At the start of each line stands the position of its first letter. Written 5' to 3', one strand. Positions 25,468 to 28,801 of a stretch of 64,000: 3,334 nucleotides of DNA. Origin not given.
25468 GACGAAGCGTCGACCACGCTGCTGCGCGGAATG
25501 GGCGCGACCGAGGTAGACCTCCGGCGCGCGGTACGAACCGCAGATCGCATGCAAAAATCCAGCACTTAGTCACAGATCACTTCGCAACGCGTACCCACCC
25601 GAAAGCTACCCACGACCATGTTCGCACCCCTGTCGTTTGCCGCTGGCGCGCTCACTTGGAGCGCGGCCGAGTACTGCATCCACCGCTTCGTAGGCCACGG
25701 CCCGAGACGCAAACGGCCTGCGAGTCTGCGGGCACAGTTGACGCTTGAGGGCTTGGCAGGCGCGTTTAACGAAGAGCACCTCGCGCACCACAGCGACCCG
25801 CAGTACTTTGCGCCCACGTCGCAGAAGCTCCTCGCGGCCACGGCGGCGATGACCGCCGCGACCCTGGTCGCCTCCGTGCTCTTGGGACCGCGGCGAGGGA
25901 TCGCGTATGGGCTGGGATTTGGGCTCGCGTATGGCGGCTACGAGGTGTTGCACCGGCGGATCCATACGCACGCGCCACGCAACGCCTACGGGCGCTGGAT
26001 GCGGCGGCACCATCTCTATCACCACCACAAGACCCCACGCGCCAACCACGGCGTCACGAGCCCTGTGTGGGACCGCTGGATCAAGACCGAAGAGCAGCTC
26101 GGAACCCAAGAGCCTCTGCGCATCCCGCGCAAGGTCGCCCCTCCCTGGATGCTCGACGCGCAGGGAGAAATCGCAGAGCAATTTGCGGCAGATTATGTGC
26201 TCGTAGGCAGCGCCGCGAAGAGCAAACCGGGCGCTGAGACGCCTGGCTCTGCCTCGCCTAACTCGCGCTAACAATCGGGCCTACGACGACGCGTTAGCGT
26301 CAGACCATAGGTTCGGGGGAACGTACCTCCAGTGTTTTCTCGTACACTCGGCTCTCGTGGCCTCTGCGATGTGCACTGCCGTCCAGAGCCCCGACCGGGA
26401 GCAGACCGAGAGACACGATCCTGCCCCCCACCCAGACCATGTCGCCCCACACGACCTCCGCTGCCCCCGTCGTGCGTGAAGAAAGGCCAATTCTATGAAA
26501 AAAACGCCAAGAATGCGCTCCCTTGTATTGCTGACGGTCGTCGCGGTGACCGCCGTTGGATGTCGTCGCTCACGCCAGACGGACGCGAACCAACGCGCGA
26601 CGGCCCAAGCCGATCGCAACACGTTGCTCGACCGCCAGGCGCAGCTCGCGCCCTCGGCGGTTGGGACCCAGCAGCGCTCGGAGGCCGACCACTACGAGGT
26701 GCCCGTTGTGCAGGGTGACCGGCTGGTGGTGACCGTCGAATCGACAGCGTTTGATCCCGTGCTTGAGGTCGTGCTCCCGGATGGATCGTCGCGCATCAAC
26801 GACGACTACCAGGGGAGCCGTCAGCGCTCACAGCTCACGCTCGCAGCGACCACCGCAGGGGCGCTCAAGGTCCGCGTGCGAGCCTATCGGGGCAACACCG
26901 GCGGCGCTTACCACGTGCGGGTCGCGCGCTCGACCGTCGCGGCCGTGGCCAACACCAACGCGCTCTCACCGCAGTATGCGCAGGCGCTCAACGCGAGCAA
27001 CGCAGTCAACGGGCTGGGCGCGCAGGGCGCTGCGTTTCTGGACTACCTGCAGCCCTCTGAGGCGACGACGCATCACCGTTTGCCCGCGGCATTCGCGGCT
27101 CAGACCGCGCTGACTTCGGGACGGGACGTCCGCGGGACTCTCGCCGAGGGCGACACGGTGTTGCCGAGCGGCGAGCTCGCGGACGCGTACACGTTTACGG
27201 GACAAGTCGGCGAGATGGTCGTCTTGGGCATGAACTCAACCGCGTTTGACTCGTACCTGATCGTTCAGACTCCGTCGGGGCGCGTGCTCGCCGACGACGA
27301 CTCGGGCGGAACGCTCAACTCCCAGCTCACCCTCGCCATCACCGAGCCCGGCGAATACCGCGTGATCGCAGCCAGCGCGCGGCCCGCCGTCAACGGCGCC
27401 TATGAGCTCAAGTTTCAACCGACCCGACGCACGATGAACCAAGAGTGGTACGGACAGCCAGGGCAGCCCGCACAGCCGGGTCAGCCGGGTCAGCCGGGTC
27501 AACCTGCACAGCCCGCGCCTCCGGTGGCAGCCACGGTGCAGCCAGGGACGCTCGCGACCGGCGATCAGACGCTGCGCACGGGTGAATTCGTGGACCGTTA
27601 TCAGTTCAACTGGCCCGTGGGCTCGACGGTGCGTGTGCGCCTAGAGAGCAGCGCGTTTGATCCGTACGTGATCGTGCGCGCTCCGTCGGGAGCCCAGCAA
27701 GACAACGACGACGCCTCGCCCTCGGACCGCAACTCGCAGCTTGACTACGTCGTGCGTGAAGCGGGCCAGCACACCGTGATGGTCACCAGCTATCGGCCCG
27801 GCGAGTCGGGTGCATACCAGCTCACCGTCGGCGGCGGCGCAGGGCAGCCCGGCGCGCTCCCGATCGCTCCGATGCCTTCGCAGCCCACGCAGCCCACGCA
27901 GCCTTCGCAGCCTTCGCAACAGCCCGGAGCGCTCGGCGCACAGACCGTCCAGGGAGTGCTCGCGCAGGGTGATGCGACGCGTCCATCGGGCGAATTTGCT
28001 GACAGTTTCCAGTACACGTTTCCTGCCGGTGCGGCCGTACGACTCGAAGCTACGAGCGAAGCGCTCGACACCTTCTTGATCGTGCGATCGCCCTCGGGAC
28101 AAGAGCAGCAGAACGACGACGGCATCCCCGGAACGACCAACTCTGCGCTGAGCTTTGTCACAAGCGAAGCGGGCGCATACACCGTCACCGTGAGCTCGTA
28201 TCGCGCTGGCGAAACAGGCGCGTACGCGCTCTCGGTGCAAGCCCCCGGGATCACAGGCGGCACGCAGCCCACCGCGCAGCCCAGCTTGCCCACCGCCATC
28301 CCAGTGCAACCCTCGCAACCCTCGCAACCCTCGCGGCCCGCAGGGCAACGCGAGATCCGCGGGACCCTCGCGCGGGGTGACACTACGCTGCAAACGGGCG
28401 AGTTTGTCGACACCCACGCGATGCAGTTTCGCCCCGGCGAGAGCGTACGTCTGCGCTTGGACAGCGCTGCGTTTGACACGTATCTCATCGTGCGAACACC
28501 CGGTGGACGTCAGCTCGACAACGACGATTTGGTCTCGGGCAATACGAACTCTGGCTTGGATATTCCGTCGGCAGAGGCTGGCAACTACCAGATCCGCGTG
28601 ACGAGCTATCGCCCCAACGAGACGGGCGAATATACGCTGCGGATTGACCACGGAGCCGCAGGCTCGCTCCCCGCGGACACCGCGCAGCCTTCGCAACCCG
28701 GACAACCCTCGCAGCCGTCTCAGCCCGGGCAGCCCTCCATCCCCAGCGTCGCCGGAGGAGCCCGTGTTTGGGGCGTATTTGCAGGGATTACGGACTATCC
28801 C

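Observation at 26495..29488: Lipoprotein combining five PPC-type repeats with a caspase (C14) catalytic domain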

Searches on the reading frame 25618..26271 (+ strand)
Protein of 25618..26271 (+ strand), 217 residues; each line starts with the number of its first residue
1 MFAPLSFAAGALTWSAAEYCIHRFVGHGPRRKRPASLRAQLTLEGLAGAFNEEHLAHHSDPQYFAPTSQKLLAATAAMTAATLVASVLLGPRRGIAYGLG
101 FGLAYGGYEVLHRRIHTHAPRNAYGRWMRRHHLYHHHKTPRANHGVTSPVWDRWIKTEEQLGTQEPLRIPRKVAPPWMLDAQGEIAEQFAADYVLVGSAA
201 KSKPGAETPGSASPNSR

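Call 18: search_protein_families(library=pfam, proteins=[window:25618-26271:+], max_evalue=0.001)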
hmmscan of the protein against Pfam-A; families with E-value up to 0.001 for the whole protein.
window:25618-26271:+ (217 aa): 1 family
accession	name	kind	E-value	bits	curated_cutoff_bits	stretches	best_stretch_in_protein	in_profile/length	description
PF04116.19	FA_hydroxylase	-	7.2e-15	56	31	1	8-157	2-132/132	Fatty acid hydroxylase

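Call 41: search_protein_families(library=padloc, proteins=[window:25618-26271:+], max_evalue=0.01)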
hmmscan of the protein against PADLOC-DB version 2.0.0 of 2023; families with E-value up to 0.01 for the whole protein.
window:25618-26271:+ (217 aa): 0 families

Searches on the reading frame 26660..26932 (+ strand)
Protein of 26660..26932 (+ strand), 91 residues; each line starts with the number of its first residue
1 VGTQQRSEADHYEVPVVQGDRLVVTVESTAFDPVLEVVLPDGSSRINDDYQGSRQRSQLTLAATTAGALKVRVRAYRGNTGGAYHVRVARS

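Call 32: search_protein_families(library=pfam, proteins=[window:26660-26932:+], max_evalue=0.1)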
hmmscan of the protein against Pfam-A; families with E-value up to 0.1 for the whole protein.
window:26660-26932:+ (91 aa): 1 family
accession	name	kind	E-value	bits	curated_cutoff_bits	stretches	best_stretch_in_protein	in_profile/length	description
PF04151.21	PPC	-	0.00022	22.5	25.9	1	9-75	2-70/70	Bacterial pre-peptidase C-terminal domain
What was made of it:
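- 26624..26932 (+): PPC repeat 1 (residues 44-146), the 'type 1' repeat that is always first in the array. Pfam PPC 22.5 bits, E=2e-4 (call 32).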

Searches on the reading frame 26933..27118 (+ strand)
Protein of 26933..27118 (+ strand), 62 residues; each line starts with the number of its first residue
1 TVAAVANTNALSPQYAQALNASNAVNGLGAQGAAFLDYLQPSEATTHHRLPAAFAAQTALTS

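Call 32: search_protein_families(library=pfam, proteins=[window:26933-27118:+], max_evalue=0.1)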
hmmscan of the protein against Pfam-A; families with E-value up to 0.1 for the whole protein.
window:26933-27118:+ (62 aa): 0 families
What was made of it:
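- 26933..27121 (+): Spacer of 63 aa (residues 147-209) that is not Q/P-rich. No Pfam match (call 32, protein 6).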

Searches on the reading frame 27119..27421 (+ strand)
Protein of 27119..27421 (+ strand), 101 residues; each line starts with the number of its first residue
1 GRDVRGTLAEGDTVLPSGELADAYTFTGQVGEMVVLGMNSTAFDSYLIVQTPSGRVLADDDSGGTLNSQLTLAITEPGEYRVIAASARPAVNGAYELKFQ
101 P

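Call 32: search_protein_families(library=pfam, proteins=[window:27119-27421:+], max_evalue=0.1)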
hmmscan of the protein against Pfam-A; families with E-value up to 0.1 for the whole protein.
window:27119-27421:+ (101 aa): 2 families
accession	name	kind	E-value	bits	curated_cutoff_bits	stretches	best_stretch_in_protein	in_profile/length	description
PF04151.21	PPC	-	0.0043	18.3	25.9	1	22-82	3-66/70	Bacterial pre-peptidase C-terminal domain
PF24584.1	Ig_CYK3_C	-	0.083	13.6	27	0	41-84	43-89/105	CYK3 C-terminal Ig-like domain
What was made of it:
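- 27122..27424 (+): PPC repeat 2 (residues 210-310), 'type 2'. Pfam PPC 18.3 bits, E=4e-3 (call 32).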

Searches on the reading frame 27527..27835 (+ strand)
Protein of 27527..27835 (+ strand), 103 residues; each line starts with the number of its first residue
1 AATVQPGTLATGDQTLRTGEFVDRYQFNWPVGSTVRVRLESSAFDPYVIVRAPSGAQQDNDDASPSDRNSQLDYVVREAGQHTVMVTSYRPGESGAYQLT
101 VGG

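Call 10: search_solved_structures(query=window:27536-27835:+, max_evalue=10, show_alignments=3)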
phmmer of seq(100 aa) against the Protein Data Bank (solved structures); distinct sequences matched with E-value up to 10: 3.
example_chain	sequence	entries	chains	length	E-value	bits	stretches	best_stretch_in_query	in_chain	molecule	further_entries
7vzo_A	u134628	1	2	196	0.021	18.4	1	28-99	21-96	Filamin C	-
4p3w_A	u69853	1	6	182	0.27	14.8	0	39-99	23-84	Filamin-A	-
2j3s_A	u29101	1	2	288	0.84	13.2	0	39-99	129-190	FILAMIN-A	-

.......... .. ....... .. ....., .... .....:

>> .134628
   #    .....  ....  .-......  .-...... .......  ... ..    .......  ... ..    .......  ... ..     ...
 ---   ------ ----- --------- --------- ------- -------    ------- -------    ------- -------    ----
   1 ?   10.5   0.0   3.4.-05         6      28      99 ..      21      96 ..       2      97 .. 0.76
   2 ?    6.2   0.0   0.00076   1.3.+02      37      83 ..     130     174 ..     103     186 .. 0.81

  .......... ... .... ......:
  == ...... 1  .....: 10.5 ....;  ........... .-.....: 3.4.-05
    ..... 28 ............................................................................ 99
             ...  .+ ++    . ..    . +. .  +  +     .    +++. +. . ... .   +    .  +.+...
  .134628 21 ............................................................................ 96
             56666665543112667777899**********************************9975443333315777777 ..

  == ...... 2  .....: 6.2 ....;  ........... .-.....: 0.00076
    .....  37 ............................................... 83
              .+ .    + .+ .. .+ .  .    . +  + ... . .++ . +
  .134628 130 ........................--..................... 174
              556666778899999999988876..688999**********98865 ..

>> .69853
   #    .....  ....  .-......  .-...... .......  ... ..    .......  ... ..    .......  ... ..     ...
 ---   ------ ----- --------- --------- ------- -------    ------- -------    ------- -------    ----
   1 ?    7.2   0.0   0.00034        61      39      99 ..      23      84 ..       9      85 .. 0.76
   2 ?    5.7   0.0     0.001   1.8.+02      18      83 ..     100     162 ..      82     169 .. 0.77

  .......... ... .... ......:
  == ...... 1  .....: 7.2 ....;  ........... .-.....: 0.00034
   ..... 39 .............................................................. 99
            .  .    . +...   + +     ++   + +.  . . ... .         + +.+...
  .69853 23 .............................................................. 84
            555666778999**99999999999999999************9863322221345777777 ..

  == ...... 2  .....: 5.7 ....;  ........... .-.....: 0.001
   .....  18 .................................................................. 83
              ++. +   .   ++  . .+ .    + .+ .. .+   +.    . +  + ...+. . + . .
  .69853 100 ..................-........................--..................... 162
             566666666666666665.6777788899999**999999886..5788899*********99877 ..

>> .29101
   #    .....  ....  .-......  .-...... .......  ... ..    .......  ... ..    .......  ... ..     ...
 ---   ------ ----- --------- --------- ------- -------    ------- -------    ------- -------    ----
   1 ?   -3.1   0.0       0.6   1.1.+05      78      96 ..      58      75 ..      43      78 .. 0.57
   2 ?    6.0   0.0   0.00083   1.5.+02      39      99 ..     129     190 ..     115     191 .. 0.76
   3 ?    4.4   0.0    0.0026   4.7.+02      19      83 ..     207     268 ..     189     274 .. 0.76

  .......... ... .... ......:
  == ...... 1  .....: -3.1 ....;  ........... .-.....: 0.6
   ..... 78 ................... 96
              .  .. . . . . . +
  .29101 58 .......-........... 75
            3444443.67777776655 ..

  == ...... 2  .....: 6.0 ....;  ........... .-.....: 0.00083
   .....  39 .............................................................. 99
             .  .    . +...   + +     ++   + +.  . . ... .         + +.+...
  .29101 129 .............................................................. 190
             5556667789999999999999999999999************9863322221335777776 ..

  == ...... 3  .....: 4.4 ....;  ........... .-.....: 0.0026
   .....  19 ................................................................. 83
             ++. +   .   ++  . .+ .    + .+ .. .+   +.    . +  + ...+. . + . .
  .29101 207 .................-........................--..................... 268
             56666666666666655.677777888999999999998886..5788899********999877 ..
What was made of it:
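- Tried and rejected: It gave only chance-level filamin matches (E 0.02-0.8, call 10).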

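Call 32: search_protein_families(library=pfam, proteins=[window:27527-27835:+], max_evalue=0.1)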
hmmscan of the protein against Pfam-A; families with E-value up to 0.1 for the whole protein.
window:27527-27835:+ (103 aa): 3 families
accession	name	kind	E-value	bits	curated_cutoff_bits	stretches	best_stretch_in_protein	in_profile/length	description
PF04151.21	PPC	-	1.6e-06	29.3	25.9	1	22-88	2-70/70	Bacterial pre-peptidase C-terminal domain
PF23623.1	GBD_IRG7_N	-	0.0072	16.9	27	1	35-93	26-85/95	IRG7 N-terminal galactose binding domain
PF00630.25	Filamin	-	0.035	15.4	26.9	0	47-87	41-81/93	Filamin/ABP280 repeat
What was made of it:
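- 27533..27838 (+): PPC repeat 3 (residues 347-448). Pfam PPC 29.3 bits, above GA 25.9 (call 32).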

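Call 36: predict_structure(alignment_id=A3)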
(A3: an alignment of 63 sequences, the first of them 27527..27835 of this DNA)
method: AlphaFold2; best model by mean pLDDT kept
length: 103 residues; sequences in the alignment: 63
mean_pLDDT: 95.7   pTM: 0.87
mean pLDDT of the five models: 95.7, 95.0, 94.8, 94.7, 92.9
residues with pLDDT >= 90: 93; 70-90: 10; 50-70: 0; < 50: 0
segments of 3 or more residues with pLDDT < 50: none
pLDDT, mean of each block of 10 residues (from residue 1): 96 97 98 98 97 96 82 97 98 98 93
secondary structure, 60 per line:
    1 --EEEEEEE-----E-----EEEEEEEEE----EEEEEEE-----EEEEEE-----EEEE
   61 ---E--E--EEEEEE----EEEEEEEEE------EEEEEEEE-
elements in order: E3-9 E21-29 E34-40 E46-51 E57-60 E70-75 E80-88 E95-102
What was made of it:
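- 27533..27838 (+): AF2 pLDDT 95.7, eight beta-strands (call 36).
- On PPC domain (Pfam PF04151): AF2 pLDDT 95.7 (call 36).
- Repeat fold: AF2 pLDDT 95.7 (call 36).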

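Call 39: fold_search(model_id=the predicted structure, library=pdb)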
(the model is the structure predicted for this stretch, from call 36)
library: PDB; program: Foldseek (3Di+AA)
matches with E <= 10: 1510; with E <= 0.001: 9
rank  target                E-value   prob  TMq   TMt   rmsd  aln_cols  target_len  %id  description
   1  3afg_B                6.9e-05  1.00  0.71  0.16   3.2       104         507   22  Crystal structure of ProN-Tk-SP from Thermococcus kodakaraensis (released 2010-08-04)
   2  3afg_A                1.1e-04  1.00  0.71  0.16   3.2       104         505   22  Crystal structure of ProN-Tk-SP from Thermococcus kodakaraensis (released 2010-08-04)
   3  9ues_B                1.1e-04  1.00  0.70  0.20   3.3       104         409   22  Crystal structure of an inactive TKSP mutant in complex with the TKS propeptide (released 2026-02-18)
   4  1wmd                  1.8e-04  1.00  0.59  0.17   6.4       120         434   14  Crystal Structure of alkaline serine protease KP-43 from Bacillus sp. KSM-KP43 (1.30 angstrom, 100 K) (released 2004-09-14)
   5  5fax_A                2.7e-04  1.00  0.66  0.18   5.4       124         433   14  Structure of subtilase SubHal from Bacillus halmapalus (released 2016-05-18)
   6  1nqj_A                4.6e-04  1.00  0.73  0.77   2.3       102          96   20  CRYSTAL STRUCTURE OF CLOSTRIDIUM HISTOLYTICUM COLG COLLAGENASE COLLAGEN-BINDING DOMAIN 3B AT 1.0 ANGSTROM RESOLUTION I (released 2003-04-15)
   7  4dzg                  4.9e-04  1.00  0.70  0.64   2.9       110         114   21  Crystal structure of Aeromonas hydrophila PliG, a periplasmic lysozyme inhibitor of g-type lysozyme (released 2012-06-13)
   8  5sv5                  5.1e-04  1.00  0.73  0.72   2.3       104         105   17  1.0 Angstrom Crystal Structure of pre-Peptidase C-terminal Domain of Collagenase from Bacillus anthracis. (released 2016-08-17)
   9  1nqj_B                7.7e-04  1.00  0.71  0.65   2.5       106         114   17  CRYSTAL STRUCTURE OF CLOSTRIDIUM HISTOLYTICUM COLG COLLAGENASE COLLAGEN-BINDING DOMAIN 3B AT 1.0 ANGSTROM RESOLUTION I (released 2003-04-15)
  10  2o8o_A                1.6e-03  1.00  0.73  0.69   2.3       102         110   20  Crystal structure of Clostridium histolyticum colg collagenase collagen-binding domain 3B at 1.35 Angstrom resolution  (released 2007-12-11)
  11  7rrm_A                1.7e-03  1.00  0.62  0.64   4.8       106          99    9  Structure of the human TMED1 (p24gamma1) Golgi dynamics Domain (released 2021-10-20)
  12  1nqd_A                1.9e-03  1.00  0.73  0.69   2.3       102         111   20  CRYSTAL STRUCTURE OF CLOSTRIDIUM HISTOLYTICUM COLG COLLAGENASE COLLAGEN-BINDING DOMAIN 3B AT 1.65 ANGSTROM RESOLUTION  (released 2003-04-15)
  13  4dy5_A                1.9e-03  1.00  0.67  0.63   4.3       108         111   15  Crystal structure of Salmonella Typhimurium PliG, a periplasmic lysozyme inhibitor of g-type lysozyme (released 2012-06-13)
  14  4dy5_B                2.3e-03  1.00  0.67  0.65   4.2       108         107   15  Crystal structure of Salmonella Typhimurium PliG, a periplasmic lysozyme inhibitor of g-type lysozyme (released 2012-06-13)
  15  4hpk_B                2.4e-03  1.00  0.71  0.66   2.2       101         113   19  Crystal structure of Clostridium histolyticum colg collagenase collagen-binding domain 3B at 1.35 Angstrom resolution  (released 2012-12-12)
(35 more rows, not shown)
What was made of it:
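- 27533..27838 (+): Foldseek matches: Tk-SP C-domain, ColG CBD (TM 0.73, rmsd 2.3 A) and B. anthracis collagenase PPC 5sv5 (call 39).
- Closest known: Secreted proteases with PPC / collagen-binding domains. Same: Same accessory fold (call 39).
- Best matches are the Tk-SP C-domain, ColG collagen-binding domain and B. anthracis collagenase PPC (call 39).
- Tried and rejected: The fold search was needed to identify the fold (call 39).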

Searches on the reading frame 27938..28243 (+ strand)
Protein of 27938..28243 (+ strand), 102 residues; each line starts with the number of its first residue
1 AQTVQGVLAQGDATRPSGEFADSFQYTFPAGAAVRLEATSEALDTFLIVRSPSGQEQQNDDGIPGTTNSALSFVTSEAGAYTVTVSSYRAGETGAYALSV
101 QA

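Call 32: search_protein_families(library=pfam, proteins=[window:27938-28243:+], max_evalue=0.1)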
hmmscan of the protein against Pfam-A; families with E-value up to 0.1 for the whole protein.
window:27938-28243:+ (102 aa): 2 families
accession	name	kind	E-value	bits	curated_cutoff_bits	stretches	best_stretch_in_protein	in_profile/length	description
PF04151.21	PPC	-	2.9e-06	28.5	25.9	1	22-87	3-70/70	Bacterial pre-peptidase C-terminal domain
PF23623.1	GBD_IRG7_N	-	0.074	13.7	27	0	46-87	39-80/95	IRG7 N-terminal galactose binding domain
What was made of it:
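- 27941..28246 (+): PPC repeat 4 (residues 483-584). Pfam PPC 28.5 bits (call 32).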

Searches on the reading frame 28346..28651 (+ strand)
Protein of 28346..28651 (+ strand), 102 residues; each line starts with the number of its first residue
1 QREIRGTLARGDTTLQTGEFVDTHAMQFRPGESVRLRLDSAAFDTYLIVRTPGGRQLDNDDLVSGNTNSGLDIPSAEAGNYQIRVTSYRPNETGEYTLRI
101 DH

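Call 32: search_protein_families(library=pfam, proteins=[window:28346-28651:+], max_evalue=0.1)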
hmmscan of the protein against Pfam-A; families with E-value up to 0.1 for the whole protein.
window:28346-28651:+ (102 aa): 2 families
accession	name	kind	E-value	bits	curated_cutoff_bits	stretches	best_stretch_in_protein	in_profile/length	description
PF04151.21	PPC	-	7.3e-06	27.2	25.9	1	31-87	12-70/70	Bacterial pre-peptidase C-terminal domain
PF07495.19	Y_Y_Y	-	0.071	13.5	26.6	0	80-100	26-44/65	Y_Y_Y domain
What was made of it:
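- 28349..28654 (+): PPC repeat 5 (residues 619-720), 'type 5', always next to the catalytic domain. Pfam PPC 27.2 bits (call 32).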
